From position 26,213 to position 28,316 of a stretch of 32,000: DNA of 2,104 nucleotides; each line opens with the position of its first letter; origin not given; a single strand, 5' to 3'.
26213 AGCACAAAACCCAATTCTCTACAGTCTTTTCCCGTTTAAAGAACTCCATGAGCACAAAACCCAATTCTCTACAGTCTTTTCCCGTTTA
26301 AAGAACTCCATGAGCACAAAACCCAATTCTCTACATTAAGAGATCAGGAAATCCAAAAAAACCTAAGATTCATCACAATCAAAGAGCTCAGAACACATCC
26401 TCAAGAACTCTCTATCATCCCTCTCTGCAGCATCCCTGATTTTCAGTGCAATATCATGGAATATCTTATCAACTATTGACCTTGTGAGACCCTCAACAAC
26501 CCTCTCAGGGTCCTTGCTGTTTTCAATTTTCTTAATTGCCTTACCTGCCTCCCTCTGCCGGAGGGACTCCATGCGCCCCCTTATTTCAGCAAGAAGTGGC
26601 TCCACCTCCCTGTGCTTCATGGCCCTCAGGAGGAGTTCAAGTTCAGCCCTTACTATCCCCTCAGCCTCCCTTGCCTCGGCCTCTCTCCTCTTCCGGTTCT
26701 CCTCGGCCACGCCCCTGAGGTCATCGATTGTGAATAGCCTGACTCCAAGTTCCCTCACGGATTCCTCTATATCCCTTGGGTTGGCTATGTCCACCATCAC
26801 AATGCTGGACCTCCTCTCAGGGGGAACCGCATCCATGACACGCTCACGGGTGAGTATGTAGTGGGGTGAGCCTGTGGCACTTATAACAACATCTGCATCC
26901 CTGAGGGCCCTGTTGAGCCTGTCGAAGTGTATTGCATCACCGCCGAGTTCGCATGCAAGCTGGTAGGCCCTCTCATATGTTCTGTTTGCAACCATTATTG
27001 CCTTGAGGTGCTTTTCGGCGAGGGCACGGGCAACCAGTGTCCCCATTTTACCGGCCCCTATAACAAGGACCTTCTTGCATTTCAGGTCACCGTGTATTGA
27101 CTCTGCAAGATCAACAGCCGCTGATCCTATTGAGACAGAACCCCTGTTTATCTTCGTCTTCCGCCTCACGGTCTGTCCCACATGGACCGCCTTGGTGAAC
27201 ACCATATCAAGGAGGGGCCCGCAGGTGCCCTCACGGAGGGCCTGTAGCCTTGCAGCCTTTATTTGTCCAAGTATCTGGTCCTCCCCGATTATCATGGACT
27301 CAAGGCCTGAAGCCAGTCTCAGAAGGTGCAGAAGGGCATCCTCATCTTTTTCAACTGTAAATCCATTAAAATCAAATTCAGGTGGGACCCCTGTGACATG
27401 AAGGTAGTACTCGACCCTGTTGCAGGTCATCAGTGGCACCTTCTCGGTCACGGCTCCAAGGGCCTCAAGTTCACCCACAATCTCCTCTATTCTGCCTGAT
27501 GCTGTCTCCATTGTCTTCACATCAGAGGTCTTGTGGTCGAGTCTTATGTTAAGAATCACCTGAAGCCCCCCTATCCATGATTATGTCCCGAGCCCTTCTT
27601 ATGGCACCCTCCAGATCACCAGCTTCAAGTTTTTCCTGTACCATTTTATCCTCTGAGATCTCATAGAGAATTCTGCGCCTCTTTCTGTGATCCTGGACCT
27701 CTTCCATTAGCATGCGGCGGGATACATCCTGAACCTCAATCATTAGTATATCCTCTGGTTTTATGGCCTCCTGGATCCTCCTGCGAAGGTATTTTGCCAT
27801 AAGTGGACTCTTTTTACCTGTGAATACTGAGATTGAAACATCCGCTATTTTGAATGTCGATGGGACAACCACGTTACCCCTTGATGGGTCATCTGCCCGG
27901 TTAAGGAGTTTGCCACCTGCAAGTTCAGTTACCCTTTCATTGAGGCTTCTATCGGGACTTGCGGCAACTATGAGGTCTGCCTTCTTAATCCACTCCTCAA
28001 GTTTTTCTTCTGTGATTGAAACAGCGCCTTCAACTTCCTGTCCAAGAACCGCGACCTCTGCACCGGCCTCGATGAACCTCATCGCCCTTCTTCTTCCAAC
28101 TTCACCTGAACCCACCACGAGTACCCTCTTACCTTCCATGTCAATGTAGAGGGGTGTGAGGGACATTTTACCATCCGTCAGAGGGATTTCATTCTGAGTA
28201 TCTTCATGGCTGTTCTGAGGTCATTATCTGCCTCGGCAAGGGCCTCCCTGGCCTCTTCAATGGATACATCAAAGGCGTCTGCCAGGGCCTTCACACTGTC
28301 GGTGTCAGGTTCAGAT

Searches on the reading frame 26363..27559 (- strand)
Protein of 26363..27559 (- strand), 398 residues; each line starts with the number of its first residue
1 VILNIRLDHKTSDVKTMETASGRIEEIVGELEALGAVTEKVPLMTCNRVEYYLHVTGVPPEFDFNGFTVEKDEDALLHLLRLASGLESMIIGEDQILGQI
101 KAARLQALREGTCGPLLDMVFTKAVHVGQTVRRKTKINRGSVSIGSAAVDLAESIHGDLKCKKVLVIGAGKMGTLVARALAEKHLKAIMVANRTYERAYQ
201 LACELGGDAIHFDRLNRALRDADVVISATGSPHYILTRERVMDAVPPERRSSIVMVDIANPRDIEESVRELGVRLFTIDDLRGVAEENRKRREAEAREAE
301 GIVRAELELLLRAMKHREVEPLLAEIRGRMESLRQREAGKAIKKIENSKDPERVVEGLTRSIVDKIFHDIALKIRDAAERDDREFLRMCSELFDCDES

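Call 3: search_protein_families(library=pfam, proteins=[window:26363-27559:-], max_evalue=0.01)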
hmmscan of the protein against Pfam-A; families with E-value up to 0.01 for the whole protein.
window:26363-27559:- (398 aa): 14 families
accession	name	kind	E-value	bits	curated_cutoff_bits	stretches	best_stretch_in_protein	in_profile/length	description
PF01488.26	Shikimate_DH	-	3.8e-45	153.8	24.3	1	150-284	1-138/138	Shikimate / quinate 5-dehydrogenase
PF05201.20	GlutR_N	-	6.1e-31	107.7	27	1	5-135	1-151/151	Glutamyl-tRNAGlu reductase, N-terminal domain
PF00745.25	GlutR_dimer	-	9.2e-21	74.5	22.9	1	298-394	1-98/99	Glutamyl-tRNAGlu reductase, dimerisation domain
PF03807.23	F420_oxidored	-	3.6e-07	31.1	21.6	1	163-260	1-93/94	NADP oxidoreductase coenzyme F420-dependent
PF16912.11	Glu_dehyd_C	-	6.1e-06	26.3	34.9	1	142-238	10-116/211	Glucose dehydrogenase C-terminus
PF13241.12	NAD_binding_7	-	1.8e-05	25.7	22.1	1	158-233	4-73/104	Putative NAD(P)-binding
PF03435.24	Sacchrp_dh_NADP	-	2.3e-05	25.2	25.1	1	164-230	1-77/129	Saccharopine dehydrogenase NADP binding domain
PF02826.25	2-Hacid_dh_C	-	6.4e-05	22.8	25.1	1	155-228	30-98/178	D-isomer specific 2-hydroxyacid dehydrogenase, NAD binding domain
PF02254.24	TrkA_N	-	0.00052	20.8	23.8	1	164-232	1-73/116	TrkA-N domain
PF01113.26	DapB_N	-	0.00054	20.5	25.6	1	163-229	2-75/124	Dihydrodipicolinate reductase, N-terminus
PF03446.21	NAD_binding_2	-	0.00063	20.2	21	1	164-231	2-65/161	NAD binding domain of 6-phosphogluconate dehydrogenase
PF02882.25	THF_DHG_CYH_C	-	0.00073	19.3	27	0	146-236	21-94/160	Tetrahydrofolate dehydrogenase/cyclohydrolase, NAD(P)-binding domain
PF01408.29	GFO_IDH_MocA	-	0.0022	19.1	24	1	163-229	2-70/120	Oxidoreductase family, NAD-binding Rossmann fold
PF13460.12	NAD_binding_10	-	0.0029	18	27.2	1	169-258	3-98/184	NAD(P)H-binding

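Call 4: search_protein_families(library=ncbifam, proteins=[window:26363-27559:-], max_evalue=0.01)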
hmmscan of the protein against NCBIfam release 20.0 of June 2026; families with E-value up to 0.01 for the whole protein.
window:26363-27559:- (398 aa): 38 families (the best 25 are shown)
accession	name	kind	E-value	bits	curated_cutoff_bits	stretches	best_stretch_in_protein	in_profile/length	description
TIGR01035.1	hemA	equivalog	5.2e-112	374.8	209.55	1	3-395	2-415/416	glutamyl-tRNA reductase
NF000744.0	PRK00045.1-3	equivalog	2e-82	277.5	429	2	69-396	90-425/447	glutamyl-tRNA reductase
NF000750.0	PRK00045.3-4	equivalog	1.2e-46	159.6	289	1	4-394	5-412/439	glutamyl-tRNA reductase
NF000752.0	PRK00045.4-2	equivalog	1.3e-45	156.4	381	1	68-393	88-396/412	glutamyl-tRNA reductase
NF010548.0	PRK13940.1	equivalog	2.2e-45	155.2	469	1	60-386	79-401/414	glutamyl-tRNA reductase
NF000751.1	PRK00045.4-1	equivalog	1e-31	110.4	478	1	69-375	91-382/426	glutamyl-tRNA reductase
NF001909.0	PRK00676.1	equivalog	4.9e-15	55.4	478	1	36-193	41-206/338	glutamyl-tRNA reductase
NF001319.0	PRK00258.3-3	equivalog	4.6e-10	39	252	1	157-230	118-193/279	shikimate dehydrogenase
NF006162.0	PRK08306.1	equivalog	8.8e-08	31.8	261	1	162-259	155-243/297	dipicolinate synthase subunit DpsA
NF001312.0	PRK00258.1-4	equivalog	1.1e-07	31.4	295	1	152-229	118-197/285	shikimate dehydrogenase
NF001310.0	PRK00258.1-2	equivalog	1.6e-07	30.8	221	1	150-231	110-196/279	shikimate dehydrogenase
TIGR00507.1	aroE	equivalog_domain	4.9e-07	29.2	200.2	1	158-241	113-198/270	shikimate dehydrogenase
NF004793.0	PRK06141.1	equivalog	5.8e-07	28.8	322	1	153-241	117-209/314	bifunctional Delta(1)-pyrroline-2-carboxylate/Delta(1)-piperideine-2-carboxylate reductase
TIGR02853.1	spore_dpaA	equivalog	7.2e-07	28.8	319.65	1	156-259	146-240/287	dipicolinic acid synthetase subunit A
NF006379.0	PRK08618.1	equivalog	9.6e-06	25.1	417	1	159-241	125-212/326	ornithine cyclodeaminase family protein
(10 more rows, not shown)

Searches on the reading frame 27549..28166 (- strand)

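Call 3: search_protein_families(library=pfam, proteins=[window:27549-28166:-], max_evalue=0.01)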
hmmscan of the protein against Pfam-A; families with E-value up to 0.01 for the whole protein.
window:27549-28166:- (205 aa): 5 families
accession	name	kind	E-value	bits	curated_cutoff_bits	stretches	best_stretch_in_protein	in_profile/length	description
PF13241.12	NAD_binding_7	-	4.1e-26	92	22.1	1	6-103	1-104/104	Putative NAD(P)-binding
PF02826.25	2-Hacid_dh_C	-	7.1e-06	26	25.1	1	7-73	31-102/178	D-isomer specific 2-hydroxyacid dehydrogenase, NAD binding domain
PF07991.19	KARI_N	-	4.6e-05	23.5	20.6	1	10-76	2-74/165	Acetohydroxy acid isomeroreductase, NADPH-binding domain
PF02882.25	THF_DHG_CYH_C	-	0.0017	18.1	27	1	7-72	31-89/160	Tetrahydrofolate dehydrogenase/cyclohydrolase, NAD(P)-binding domain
PF01488.26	Shikimate_DH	-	0.005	17.4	24.3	1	9-58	9-59/138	Shikimate / quinate 5-dehydrogenase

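Call 4: search_protein_families(library=ncbifam, proteins=[window:27549-28166:-], max_evalue=0.01)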
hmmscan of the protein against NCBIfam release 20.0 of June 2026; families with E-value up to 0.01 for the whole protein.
window:27549-28166:- (205 aa): 17 families
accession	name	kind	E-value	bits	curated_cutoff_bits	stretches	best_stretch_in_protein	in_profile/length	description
NF005222.0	PRK06718.1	equivalog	2.2e-25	89.4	204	1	4-179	3-189/203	NAD(P)-binding protein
TIGR01470.1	cysG_Nterm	subfamily_domain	9.6e-23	80.9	62.3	1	5-193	2-201/205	siroheme synthase, N-terminal domain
NF007922.1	PRK10637.1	equivalog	1.2e-21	77.2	400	1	5-184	3-195/450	siroheme synthase CysG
NF004045.0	PRK05562.1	equivalog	9.1e-11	41.5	181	1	14-154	27-179/225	NAD(P)-dependent oxidoreductase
NF005223.0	PRK06719.1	equivalog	3.5e-07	30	223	1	3-133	4-142/157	precorrin-2 dehydrogenase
NF004522.0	PRK05867.1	equivalog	0.00012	21.9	447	1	8-54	7-54/255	SDR family oxidoreductase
TIGR03911.1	pyrrolys_PylD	equivalog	0.00023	20.4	150.05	1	9-73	142-214/266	3-methylornithyl-N6-L-lysine dehydrogenase PylD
NF004849.1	PRK06200.1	equivalog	0.00075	18.7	330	1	10-57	4-52/269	3-(cis-5,6-dihydroxycyclohexa-1,3-dien-1-yl)propanoate dehydrogenase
NF004774.0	PRK06114.1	equivalog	0.0016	17.8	360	1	7-70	11-75/262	SDR family oxidoreductase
NF004017.0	PRK05479.1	equivalog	0.0031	16.3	336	0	10-75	15-86/337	ketol-acid reductoisomerase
NF010788.0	PRK14192.1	equivalog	0.0034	16.6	475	1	7-70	154-210/283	bifunctional methylenetetrahydrofolate dehydrogenase/methenyltetrahydrofolate cyclohydrolase FolD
NF010775.0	PRK14178.1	equivalog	0.0038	16.5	465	1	7-70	147-203/279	bifunctional methylenetetrahydrofolate dehydrogenase/methenyltetrahydrofolate cyclohydrolase FolD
NF004783.0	PRK06129.1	equivalog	0.005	16.3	347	1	13-72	3-64/315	3-hydroxyacyl-CoA dehydrogenase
NF004203.0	PRK05653.2-4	subfamily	0.005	16.2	313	1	9-76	3-71/260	3-oxoacyl-ACP reductase FabG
TIGR02853.1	spore_dpaA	equivalog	0.0053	16.1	319.65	1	10-78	149-225/287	dipicolinic acid synthetase subunit A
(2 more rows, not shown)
